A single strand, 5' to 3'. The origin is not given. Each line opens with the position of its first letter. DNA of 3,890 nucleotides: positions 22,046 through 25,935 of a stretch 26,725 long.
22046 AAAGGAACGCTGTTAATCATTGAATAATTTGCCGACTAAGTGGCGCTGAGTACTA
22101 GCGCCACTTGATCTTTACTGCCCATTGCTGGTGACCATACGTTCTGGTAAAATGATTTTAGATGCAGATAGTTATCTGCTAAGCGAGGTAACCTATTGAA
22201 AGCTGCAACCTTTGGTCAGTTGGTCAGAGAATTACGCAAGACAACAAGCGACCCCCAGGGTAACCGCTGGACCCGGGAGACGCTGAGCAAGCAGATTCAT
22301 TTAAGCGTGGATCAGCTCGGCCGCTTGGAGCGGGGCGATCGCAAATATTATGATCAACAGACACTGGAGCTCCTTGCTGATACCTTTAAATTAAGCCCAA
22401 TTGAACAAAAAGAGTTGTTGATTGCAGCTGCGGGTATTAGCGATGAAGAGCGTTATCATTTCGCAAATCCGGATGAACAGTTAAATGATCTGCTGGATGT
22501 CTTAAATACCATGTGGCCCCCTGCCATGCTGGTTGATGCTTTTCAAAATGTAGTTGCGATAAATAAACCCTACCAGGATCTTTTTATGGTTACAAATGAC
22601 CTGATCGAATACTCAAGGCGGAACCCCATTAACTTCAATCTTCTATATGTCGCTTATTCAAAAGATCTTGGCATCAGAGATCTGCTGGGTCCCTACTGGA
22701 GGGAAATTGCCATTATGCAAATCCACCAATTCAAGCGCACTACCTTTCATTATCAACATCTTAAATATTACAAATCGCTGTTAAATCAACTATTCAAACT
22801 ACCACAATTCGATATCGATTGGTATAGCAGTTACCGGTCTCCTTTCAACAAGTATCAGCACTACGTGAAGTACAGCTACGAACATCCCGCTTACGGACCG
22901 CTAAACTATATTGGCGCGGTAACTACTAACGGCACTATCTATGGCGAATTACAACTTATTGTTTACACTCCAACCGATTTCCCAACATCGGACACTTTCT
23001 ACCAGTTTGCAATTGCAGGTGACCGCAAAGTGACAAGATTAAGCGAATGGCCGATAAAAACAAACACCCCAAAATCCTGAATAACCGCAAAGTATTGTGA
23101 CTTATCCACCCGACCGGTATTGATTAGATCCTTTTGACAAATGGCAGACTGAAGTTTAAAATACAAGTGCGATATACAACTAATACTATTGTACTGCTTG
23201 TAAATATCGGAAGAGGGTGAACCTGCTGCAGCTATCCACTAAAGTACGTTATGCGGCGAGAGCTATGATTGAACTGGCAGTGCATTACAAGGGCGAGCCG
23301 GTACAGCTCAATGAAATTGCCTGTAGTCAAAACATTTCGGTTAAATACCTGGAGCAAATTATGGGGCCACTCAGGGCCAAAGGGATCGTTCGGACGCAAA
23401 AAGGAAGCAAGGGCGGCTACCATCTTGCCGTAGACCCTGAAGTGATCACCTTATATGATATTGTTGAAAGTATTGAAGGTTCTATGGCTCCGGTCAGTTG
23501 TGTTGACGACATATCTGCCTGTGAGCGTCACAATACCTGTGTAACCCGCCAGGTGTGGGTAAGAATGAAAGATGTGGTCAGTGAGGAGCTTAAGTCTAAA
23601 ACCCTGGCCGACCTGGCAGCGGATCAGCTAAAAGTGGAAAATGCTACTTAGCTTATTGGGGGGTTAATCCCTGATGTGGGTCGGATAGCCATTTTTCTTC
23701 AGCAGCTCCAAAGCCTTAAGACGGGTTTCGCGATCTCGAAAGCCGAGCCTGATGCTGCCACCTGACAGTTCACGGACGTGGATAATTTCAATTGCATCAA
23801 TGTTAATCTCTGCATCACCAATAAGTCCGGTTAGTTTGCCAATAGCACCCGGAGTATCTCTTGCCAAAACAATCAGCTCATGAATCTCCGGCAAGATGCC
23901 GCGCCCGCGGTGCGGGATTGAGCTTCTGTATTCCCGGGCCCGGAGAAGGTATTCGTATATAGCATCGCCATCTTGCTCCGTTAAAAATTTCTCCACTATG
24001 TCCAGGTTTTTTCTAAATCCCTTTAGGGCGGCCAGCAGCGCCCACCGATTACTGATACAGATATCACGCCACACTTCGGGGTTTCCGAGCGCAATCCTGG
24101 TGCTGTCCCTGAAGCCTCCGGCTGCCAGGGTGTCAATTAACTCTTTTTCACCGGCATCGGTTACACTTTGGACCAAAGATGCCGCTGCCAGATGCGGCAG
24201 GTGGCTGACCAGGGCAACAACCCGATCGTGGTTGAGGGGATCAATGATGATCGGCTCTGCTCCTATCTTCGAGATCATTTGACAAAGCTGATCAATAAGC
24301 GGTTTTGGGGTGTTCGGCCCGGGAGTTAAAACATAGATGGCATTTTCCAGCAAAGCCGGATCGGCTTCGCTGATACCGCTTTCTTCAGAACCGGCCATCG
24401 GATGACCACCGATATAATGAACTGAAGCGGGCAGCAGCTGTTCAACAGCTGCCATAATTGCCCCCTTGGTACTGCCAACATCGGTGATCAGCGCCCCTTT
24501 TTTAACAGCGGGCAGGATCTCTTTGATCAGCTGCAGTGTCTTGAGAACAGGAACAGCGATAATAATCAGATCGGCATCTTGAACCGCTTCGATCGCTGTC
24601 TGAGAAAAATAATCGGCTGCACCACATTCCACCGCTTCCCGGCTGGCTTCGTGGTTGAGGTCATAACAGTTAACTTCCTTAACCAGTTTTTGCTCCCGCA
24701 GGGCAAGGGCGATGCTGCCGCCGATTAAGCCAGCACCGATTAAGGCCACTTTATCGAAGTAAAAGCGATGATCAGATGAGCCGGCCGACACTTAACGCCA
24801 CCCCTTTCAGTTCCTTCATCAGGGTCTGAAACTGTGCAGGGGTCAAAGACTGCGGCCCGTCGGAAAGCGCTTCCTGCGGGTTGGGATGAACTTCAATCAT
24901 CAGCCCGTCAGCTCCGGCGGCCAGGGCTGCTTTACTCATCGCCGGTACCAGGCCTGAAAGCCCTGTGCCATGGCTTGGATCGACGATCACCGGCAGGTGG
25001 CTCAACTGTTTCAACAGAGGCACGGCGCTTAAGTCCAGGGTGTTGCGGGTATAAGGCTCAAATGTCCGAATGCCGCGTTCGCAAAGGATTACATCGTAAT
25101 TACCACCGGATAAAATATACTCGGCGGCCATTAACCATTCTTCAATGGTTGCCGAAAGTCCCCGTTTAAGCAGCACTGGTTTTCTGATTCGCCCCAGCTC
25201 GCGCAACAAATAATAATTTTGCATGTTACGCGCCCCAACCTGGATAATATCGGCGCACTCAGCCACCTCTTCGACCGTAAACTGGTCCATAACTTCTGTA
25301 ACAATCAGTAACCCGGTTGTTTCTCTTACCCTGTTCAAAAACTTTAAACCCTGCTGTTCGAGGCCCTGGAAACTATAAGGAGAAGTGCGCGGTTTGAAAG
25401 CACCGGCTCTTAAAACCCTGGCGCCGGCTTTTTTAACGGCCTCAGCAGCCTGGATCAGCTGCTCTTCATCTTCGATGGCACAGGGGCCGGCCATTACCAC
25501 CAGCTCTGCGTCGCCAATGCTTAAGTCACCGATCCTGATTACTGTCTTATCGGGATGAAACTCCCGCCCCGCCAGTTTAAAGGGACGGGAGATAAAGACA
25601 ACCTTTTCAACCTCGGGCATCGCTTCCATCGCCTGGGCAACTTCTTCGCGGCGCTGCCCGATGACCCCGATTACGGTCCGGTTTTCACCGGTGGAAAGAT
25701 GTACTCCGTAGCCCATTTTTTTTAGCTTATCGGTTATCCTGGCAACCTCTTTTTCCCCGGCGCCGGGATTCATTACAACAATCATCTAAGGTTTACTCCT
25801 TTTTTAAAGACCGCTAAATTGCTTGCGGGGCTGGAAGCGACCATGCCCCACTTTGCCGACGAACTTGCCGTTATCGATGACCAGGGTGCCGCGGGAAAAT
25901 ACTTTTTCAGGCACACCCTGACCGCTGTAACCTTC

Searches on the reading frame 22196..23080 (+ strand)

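Call 8: search_protein_families(library=pfam, proteins=[window:22196-23080:+], max_evalue=0.00001)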
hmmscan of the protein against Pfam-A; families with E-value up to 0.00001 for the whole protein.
window:22196-23080:+ (294 aa): 2 families
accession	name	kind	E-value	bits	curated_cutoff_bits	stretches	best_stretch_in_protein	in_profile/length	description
PF17765.7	MLTR_LBD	-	4.6e-07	30.5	26.3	1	98-260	7-155/168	MmyB-like transcription regulator ligand binding domain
PF13560.12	HTH_31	-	7.9e-06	26.5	27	0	6-73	2-63/64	Helix-turn-helix domain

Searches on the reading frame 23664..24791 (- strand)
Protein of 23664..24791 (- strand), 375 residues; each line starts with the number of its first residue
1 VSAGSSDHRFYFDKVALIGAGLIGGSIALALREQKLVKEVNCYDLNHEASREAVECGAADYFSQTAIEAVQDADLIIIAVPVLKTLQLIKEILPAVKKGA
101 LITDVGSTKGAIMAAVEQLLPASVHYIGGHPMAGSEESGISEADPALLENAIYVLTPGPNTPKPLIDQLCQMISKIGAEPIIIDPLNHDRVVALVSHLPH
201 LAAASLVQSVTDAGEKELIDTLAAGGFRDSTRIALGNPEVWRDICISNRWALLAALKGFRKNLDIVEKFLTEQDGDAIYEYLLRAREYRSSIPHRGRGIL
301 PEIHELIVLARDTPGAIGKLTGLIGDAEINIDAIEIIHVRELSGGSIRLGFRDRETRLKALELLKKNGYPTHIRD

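Call 8: search_protein_families(library=pfam, proteins=[window:23664-24791:-], max_evalue=0.00001)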
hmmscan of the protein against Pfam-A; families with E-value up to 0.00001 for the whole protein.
window:23664-24791:- (375 aa): 5 families
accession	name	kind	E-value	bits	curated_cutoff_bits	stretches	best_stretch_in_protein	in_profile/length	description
PF02153.23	PDH_N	-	1.4e-40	138.7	26.5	1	27-179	1-151/154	Prephenate dehydrogenase, nucleotide-binding domain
PF20463.3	PDH_C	-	1.2e-25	90.2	22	1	184-282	1-100/102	Prephenate dehydrogenase, dimerization domain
PF03446.21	NAD_binding_2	-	9.7e-09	35.9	21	1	14-136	1-123/161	NAD binding domain of 6-phosphogluconate dehydrogenase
PF03807.23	F420_oxidored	-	5.6e-08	33.7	21.6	1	14-105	1-91/94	NADP oxidoreductase coenzyme F420-dependent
PF01842.31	ACT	-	2.7e-07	30.7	27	1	304-341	1-38/66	ACT domain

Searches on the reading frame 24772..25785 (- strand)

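Call 8: search_protein_families(library=pfam, proteins=[window:24772-25785:-], max_evalue=0.00001)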
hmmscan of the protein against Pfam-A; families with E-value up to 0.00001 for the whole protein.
window:24772-25785:- (337 aa): 3 families
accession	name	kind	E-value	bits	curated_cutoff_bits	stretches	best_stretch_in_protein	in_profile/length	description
PF00793.26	DAHP_synth_1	-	6.1e-85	284.8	25.5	1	87-327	9-262/270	DAHP synthetase I family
PF18152.6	DAHP_snth_FXD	-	9.9e-22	77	27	1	1-66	1-66/67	DAHP synthase ferredoxin-like domain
PF03102.20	NeuB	-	2.3e-08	34.3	22.1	1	142-335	53-238/241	NeuB family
